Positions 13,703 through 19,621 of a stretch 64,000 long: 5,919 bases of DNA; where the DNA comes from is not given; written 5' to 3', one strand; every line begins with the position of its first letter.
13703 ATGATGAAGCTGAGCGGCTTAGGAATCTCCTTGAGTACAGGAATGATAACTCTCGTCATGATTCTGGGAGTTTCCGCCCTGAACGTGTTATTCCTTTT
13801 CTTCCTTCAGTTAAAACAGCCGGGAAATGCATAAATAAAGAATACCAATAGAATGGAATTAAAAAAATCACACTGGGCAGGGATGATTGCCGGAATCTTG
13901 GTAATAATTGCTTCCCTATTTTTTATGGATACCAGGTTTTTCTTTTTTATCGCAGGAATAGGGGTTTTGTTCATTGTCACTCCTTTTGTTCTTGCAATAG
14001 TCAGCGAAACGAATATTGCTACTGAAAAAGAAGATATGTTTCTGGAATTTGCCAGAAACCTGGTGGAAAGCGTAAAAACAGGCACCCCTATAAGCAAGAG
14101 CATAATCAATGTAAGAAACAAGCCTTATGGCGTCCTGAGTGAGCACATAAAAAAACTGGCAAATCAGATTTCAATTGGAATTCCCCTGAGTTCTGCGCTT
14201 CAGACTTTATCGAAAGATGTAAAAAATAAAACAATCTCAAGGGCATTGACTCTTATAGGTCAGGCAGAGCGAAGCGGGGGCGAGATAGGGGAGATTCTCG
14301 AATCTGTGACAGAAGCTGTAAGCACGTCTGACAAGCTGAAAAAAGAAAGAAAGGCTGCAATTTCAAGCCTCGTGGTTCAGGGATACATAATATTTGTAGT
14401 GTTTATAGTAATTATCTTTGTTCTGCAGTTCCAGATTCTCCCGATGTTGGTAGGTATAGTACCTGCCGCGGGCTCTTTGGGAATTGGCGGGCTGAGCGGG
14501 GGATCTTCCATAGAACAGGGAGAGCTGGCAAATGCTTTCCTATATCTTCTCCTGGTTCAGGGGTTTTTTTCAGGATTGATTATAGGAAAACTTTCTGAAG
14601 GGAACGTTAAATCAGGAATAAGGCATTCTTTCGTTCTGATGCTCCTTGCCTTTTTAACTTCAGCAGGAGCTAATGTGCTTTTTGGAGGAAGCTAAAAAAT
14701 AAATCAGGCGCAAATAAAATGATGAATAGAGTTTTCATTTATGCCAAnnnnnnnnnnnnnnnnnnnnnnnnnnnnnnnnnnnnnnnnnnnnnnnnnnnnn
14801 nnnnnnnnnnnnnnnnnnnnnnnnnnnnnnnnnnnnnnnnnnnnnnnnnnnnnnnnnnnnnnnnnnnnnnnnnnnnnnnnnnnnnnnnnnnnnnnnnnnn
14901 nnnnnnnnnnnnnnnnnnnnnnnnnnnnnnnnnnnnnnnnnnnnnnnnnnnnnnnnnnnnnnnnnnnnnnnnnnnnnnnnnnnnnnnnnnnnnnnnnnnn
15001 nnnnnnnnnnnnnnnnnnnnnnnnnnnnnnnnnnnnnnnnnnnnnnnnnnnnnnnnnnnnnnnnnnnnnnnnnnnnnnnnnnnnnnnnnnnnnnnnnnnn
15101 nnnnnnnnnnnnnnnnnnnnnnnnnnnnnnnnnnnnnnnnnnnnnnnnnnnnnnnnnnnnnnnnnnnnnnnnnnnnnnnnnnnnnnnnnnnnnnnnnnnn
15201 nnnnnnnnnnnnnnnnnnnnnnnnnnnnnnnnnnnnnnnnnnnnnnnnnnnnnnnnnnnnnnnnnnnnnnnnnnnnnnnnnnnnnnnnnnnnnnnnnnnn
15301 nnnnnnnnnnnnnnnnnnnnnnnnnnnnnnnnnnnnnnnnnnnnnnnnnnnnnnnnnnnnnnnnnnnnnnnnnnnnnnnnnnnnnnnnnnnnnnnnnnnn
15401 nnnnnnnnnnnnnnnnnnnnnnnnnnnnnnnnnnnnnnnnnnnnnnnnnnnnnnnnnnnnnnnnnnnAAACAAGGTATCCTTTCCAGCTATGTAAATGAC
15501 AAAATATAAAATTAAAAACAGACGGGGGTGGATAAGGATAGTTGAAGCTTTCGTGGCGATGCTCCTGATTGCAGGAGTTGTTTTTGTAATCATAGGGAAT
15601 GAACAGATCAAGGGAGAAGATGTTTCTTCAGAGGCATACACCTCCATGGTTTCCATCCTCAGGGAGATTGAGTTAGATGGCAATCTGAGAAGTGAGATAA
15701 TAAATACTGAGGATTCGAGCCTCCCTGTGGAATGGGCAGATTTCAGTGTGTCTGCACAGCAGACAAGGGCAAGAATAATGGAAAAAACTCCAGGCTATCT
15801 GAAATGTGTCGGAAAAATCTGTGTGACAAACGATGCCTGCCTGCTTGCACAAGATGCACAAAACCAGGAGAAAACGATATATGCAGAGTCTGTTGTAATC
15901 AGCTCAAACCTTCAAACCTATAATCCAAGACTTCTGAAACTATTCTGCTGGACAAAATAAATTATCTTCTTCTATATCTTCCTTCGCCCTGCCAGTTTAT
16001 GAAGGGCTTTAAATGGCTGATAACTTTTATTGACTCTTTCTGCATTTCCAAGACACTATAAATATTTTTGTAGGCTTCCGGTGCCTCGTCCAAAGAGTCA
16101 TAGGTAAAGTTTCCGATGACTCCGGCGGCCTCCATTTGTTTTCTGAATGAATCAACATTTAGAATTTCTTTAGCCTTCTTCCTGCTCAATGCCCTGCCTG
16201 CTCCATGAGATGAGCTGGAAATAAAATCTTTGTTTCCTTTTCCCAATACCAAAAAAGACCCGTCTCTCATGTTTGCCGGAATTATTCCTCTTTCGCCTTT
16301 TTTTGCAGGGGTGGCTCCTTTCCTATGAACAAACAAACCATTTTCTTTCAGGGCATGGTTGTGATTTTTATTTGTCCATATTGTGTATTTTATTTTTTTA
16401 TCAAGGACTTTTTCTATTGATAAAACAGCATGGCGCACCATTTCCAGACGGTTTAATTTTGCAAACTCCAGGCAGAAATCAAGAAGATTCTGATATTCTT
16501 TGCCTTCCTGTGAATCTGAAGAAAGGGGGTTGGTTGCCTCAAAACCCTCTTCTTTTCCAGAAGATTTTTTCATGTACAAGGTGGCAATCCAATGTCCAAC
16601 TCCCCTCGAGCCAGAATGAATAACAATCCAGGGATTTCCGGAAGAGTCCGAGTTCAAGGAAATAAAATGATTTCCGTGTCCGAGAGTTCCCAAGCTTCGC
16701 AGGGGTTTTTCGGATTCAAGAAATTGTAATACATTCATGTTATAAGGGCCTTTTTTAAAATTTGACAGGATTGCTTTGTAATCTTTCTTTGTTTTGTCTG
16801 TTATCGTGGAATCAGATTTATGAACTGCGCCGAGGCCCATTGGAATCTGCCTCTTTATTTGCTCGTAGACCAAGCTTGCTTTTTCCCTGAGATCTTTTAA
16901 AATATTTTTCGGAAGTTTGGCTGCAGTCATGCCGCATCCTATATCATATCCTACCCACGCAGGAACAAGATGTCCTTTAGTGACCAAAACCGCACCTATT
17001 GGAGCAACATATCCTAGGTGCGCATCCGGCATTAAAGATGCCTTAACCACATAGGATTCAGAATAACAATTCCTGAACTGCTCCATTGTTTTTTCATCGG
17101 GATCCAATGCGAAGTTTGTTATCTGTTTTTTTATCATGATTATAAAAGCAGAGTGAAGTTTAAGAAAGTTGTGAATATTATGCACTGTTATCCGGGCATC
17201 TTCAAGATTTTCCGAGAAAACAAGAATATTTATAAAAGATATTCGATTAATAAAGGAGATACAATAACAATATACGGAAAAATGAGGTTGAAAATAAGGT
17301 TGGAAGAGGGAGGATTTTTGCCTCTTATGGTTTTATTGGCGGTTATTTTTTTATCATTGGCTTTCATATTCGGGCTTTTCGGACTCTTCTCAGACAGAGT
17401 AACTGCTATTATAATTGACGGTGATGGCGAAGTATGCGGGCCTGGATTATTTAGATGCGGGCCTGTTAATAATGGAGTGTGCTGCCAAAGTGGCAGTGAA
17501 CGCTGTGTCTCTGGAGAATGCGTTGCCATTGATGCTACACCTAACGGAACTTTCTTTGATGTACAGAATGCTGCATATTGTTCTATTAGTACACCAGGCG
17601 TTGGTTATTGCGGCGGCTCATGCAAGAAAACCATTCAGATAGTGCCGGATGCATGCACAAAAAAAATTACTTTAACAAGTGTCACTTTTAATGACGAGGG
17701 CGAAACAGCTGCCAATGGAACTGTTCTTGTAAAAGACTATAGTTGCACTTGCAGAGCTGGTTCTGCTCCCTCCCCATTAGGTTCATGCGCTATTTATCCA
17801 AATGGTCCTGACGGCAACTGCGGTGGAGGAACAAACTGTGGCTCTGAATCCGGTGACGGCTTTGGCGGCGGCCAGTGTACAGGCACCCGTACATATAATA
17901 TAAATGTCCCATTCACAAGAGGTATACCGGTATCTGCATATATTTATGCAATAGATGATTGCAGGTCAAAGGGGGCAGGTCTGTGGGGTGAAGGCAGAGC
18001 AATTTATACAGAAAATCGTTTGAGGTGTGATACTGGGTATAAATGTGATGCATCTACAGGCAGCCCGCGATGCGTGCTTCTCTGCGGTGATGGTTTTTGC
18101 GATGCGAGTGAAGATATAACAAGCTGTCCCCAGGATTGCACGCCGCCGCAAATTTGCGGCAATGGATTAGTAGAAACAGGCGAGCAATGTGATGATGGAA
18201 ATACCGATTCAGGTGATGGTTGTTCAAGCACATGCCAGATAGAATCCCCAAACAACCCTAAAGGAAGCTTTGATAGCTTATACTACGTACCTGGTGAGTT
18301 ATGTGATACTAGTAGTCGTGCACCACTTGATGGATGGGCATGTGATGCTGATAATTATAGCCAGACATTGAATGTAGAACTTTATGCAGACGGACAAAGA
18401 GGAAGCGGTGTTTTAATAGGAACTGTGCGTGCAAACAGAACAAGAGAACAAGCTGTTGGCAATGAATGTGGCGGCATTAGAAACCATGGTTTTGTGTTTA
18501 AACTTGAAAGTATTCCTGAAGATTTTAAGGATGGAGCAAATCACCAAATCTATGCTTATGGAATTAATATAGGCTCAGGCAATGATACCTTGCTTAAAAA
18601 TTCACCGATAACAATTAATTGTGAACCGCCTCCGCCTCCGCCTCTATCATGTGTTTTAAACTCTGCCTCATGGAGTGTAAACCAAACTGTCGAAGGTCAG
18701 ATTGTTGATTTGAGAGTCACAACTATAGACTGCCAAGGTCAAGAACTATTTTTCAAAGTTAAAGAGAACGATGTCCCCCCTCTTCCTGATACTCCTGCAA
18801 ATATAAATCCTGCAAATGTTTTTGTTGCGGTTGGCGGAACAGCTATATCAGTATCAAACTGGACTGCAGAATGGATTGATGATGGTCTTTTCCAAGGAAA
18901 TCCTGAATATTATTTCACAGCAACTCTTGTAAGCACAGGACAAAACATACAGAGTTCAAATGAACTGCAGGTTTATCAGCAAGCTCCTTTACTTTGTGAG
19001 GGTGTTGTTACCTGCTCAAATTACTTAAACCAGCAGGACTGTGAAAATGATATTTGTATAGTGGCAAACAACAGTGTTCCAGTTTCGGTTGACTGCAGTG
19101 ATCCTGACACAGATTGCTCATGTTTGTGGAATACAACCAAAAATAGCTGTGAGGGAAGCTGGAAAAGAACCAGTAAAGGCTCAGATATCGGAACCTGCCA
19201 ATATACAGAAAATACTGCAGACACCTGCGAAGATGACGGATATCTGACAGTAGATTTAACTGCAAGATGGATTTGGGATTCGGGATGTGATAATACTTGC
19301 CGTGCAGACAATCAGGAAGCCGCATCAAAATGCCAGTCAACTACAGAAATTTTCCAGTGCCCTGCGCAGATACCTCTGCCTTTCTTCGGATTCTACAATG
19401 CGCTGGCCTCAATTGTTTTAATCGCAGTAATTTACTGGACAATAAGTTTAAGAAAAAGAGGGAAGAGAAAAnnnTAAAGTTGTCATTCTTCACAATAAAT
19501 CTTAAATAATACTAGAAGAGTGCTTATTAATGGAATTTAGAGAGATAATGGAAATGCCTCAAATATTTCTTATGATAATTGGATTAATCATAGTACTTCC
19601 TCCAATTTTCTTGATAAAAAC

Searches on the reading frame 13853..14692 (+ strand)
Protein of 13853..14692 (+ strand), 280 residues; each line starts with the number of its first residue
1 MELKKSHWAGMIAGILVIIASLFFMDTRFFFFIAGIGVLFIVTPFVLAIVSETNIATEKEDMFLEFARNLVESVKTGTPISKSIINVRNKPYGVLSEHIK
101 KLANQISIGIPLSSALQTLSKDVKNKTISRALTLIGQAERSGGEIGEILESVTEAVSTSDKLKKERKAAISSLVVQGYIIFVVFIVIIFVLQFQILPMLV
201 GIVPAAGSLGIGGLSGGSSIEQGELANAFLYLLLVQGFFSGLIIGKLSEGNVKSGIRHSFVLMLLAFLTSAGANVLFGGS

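Call 43: search_protein_families(library=pfam, proteins=[window:13853-14692:+], max_evalue=0.001)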
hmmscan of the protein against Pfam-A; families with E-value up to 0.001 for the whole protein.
window:13853-14692:+ (280 aa): 1 family
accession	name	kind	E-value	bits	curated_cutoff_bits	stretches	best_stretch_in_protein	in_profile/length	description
PF00482.28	T2SSF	-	3.8e-17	62.9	25.2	1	66-191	1-123/125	Type II secretion system (T2SS), protein F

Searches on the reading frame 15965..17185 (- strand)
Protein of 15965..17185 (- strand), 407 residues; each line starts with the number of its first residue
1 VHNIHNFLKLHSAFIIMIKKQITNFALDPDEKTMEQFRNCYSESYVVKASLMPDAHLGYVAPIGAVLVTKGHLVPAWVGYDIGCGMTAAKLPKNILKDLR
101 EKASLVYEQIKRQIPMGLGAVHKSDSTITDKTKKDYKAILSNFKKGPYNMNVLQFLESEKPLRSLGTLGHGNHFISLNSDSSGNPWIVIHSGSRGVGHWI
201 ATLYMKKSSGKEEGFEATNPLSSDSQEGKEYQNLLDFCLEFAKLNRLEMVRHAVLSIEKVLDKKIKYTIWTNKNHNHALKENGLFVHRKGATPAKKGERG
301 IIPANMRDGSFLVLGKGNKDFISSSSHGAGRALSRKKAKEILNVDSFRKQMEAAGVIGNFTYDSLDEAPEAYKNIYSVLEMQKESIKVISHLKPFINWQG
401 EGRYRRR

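Call 43: search_protein_families(library=pfam, proteins=[window:15965-17185:-], max_evalue=0.001)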
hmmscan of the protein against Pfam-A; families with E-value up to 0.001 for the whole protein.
window:15965-17185:- (407 aa): 1 family
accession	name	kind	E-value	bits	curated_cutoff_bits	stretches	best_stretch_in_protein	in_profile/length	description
PF01139.22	RtcB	-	1.2e-73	249.2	27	1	44-399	9-425/426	tRNA-splicing ligase RtcB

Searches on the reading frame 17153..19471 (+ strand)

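Call 43: search_protein_families(library=pfam, proteins=[window:17153-19471:+], max_evalue=0.001)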
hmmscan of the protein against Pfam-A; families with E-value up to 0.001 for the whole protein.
window:17153-19471:+ (773 aa): 1 family
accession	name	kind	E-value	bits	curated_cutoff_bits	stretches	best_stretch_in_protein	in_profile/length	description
PF13948.11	DUF4215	-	2e-05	25.2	27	1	327-362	15-47/47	Domain of unknown function (DUF4215)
